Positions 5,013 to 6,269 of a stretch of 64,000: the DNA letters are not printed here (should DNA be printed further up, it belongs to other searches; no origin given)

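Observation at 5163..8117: Lamassu/ABC-3C-like three-gene cassette in a lower-GC islet between rnhB and the uracil-DNA glycosylase gene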

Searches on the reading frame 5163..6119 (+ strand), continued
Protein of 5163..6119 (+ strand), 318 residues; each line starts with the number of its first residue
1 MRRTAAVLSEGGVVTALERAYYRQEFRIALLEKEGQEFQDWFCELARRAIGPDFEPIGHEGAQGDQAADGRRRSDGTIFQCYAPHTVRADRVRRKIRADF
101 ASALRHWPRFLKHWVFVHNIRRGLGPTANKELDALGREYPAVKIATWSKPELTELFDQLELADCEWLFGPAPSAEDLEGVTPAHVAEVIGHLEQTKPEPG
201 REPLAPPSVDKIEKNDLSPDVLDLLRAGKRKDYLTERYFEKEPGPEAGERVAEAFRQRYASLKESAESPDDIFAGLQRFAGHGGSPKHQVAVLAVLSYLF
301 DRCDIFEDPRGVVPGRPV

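Call 64: find_encoding_contigs(protein=P0001, flank=6000, max_places=2)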
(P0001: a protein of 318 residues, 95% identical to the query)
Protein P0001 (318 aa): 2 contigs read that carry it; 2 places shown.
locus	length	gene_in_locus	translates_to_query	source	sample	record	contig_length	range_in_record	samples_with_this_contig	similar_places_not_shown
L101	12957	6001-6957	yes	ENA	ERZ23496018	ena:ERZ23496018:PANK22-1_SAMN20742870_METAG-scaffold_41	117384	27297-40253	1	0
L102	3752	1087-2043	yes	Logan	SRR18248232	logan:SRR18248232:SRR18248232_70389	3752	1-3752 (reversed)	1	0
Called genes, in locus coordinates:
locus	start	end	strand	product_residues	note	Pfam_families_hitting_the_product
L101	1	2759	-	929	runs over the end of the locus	PF22113:Mtrc-MtrF_II-IV_dom (faint), PF13435:Cytochrome_C554 (faint), PF13432:TPR_16 (weak), PF23914:TPR_CcmH_CycH (weak), PF14559:TPR_19, PF13424:TPR_12 (weak), PF13428:TPR_14 (weak), PF13432:TPR_16, +9 more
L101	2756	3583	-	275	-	PF09335:VTT_dom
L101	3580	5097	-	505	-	PF01134:GIDA (faint), PF07992:Pyr_redox_2, PF00070:Pyr_redox, PF02852:Pyr_redox_dim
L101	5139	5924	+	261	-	PF01351:RNase_HII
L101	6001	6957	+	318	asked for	PF20275:CTD10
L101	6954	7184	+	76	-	PF20293:MC6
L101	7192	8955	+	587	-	PF20275:CTD10, PF10088:DUF2326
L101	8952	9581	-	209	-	PF03167:UDG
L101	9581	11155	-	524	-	PF01642:MM_CoA_mutase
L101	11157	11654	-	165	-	-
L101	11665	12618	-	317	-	PF05721:PhyH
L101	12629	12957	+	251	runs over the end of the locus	PF11159:DUF2939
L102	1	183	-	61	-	?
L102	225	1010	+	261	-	PF01351:RNase_HII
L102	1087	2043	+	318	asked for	PF20275:CTD10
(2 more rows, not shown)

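Call 75: search_dna_similar(query=window:5205-6119:+, collection=plasmids, mode=protein, rows=best, max_rows=15)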
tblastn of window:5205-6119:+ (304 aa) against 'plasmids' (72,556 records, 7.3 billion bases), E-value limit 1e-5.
Records with a match: 31; places in all: 33; records where one place covers at least 80% of the query: 31.
Best place of each record, by identity: <60% 31.
By first word of the organism name: Streptomyces 11; Phaeobacter 7; Hymenobacter 2; Sphingomonas 1; Yoonia 1; Enterobacter 1; Polaromonas 1; Paracoccus 1; Rhizobium 1; Bosea 1; and 4 more.
By predicted mobility (MOB-suite, as given by PLSDB): non-mobilizable 14; mobilizable 13; conjugative 4.
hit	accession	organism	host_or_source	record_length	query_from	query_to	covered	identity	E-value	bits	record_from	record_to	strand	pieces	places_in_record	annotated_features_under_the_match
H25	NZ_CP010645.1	Phaeobacter piscinae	cell culture,fish aquaculture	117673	3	295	96%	45.4%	9e-75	256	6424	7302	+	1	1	ABC-three component system protein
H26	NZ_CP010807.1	Phaeobacter piscinae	cell culture,cleaning system aquaculture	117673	3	295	96%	45.4%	9e-75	256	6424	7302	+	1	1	ABC-three component system protein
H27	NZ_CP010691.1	Phaeobacter piscinae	cell culture,fish aquaculture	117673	3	295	96%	45.4%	9e-75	256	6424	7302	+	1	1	ABC-three component system protein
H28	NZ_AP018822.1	Sphingomonas bisphenolicum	-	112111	4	294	96%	43.7%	8e-61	216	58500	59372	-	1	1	ABC-three component system protein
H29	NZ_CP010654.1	Phaeobacter inhibens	cell culture,zooplankton aquaculture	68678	3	294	96%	41.6%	1e-65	229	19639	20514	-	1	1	ABC-three component system protein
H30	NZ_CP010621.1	Phaeobacter inhibens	cell culture,cleaning system aquaculture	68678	3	294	96%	41.6%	1e-65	229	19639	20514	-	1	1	ABC-three component system protein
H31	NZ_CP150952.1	Yoonia sp. BS5-3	cell culture,Marine algae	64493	3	294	96%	41.0%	6e-65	228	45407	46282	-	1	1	ABC-three component system protein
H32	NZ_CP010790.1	Phaeobacter gallaeciensis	cell culture,algae aquaculture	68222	2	297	97%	40.1%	4e-63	222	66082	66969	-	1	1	ABC-three component system protein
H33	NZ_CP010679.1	Phaeobacter gallaeciensis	cell culture,clam larvae aquaculture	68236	2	297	97%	40.1%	4e-63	222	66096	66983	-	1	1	ABC-three component system protein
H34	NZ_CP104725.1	Enterobacter kobei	Pure isolate,Freshwater pond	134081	3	300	98%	37.3%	4e-49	182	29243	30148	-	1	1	ABC-three component system protein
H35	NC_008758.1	Polaromonas naphthalenivorans CJ2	-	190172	8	298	96%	37.5%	7e-51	187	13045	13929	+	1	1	ABC-three component system protein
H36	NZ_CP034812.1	Paracoccus sp. Arc7-R13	-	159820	3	297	97%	32.9%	3e-38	150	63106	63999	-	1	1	ABC-three component system protein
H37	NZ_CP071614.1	Rhizobium bangladeshense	lentil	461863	23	294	89%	35.3%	8e-37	146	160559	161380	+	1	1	ABC-three component system protein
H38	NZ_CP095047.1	Hymenobacter cellulosilyticus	single cell,air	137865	5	293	95%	32.1%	1e-34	140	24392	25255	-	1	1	ABC-three component system protein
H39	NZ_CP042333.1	Bosea sp. F3-2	soybean,soil sample,rhizosphere soil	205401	1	294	97%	31.5%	2e-25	113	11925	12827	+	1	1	ABC-three component system protein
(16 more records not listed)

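Call 90: fold_search(model_id=the predicted structure, library=viral)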
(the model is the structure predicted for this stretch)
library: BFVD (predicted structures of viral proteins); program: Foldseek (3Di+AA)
matches with E <= 10: 455; with E <= 0.001: 0
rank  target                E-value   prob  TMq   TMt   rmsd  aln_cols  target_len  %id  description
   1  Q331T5                2.0e-03  1.00  0.32  0.45   9.6       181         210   12  (no name in the UniProt tables at hand)
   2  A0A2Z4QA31            7.5e-03  1.00  0.31  0.41   3.6       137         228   20  (no name in the UniProt tables at hand)
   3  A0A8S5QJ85            1.5e-02  1.00  0.31  0.34   3.5       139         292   15  Restriction endonuclease [Siphoviridae sp. ctezl47]
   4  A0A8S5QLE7            1.5e-02  1.00  0.27  0.32   3.9       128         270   20  Restriction endonuclease [Siphoviridae sp. ctVCm11]
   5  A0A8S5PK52            2.2e-02  1.00  0.29  0.37   9.6       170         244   14  Restriction endonuclease [Siphoviridae sp. ctXBp18]
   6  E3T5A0                4.1e-02  0.54  0.23  0.23  15.2       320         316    9  Putative DNA replication factor C subunit [Cafeteria roenbergensis virus (strain BV-PW1)]
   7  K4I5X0                4.3e-02  0.72  0.21  0.29  11.6       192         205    8  Uncharacterized protein [Salmonella phage STML-198]
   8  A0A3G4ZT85            5.0e-02  0.87  0.27  0.36  19.9       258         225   10  Uncharacterized protein [Edafosvirus sp.]
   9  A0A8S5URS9            5.8e-02  1.00  0.30  0.29   4.9       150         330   15  Restriction endonuclease [Siphoviridae sp. cthae16]
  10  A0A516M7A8            5.8e-02  0.75  0.20  0.32  15.2       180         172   13  (no name in the UniProt tables at hand)
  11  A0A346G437            6.7e-02  0.47  0.19  0.18  15.4       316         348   13  (no name in the UniProt tables at hand)
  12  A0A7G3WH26            7.3e-02  0.98  0.25  0.42   5.6       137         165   13  Putative endodeoxyribonuclease I [Arthronema virus TR020]
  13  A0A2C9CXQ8            7.7e-02  0.38  0.20  0.20  14.8       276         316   12  Sliding-clamp-loader large subunit [Yersinia phage fHe-Yen9-04]
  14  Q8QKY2                8.1e-02  0.47  0.21  0.21  13.9       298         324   10  EsV-1-87 [Ectocarpus siliculosus virus 1 (isolate New Zealand/Kaikoura/1988)]
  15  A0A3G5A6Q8            9.3e-02  0.63  0.26  0.26  19.4       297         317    9  Uncharacterized protein [Hyperionvirus sp.]
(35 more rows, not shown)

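Call 97: get_annotated_region(hit=H25, flank=5000)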
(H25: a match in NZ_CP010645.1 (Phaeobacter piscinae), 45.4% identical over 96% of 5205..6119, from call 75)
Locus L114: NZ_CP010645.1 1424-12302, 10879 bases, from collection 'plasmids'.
description: Phaeobacter piscinae strain P36 plasmid pP36_b, complete sequence
organism: Phaeobacter piscinae (NCBI taxid 1580596)
taxonomy: Bacteria; Pseudomonadota; Alphaproteobacteria; Rhodobacterales; Roseobacteraceae; Phaeobacter; Phaeobacter piscinae
host: -; source: cell culture,fish aquaculture; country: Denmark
typing (MOB-suite, as given by PLSDB): mobilizable; replicon rep_cluster_231; relaxase MOBP,MOBP
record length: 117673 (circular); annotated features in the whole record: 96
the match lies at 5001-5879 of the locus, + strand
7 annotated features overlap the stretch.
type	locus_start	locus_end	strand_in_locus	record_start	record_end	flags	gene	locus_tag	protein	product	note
CDS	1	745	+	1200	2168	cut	repB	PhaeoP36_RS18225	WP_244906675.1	plasmid partitioning protein RepB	-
CDS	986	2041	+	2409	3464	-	repC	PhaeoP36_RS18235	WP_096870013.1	plasmid replication protein RepC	-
CDS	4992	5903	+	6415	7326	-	-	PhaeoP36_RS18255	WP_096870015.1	ABC-three component system protein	-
CDS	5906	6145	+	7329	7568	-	-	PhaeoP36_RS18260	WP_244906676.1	ABC-three component system middle component 6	-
CDS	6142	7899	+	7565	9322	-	-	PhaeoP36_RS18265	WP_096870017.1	ABC-three component system protein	-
CDS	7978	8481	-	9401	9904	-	-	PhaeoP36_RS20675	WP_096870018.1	hypothetical protein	-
CDS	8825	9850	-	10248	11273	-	-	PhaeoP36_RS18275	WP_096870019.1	IS110 family transposase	-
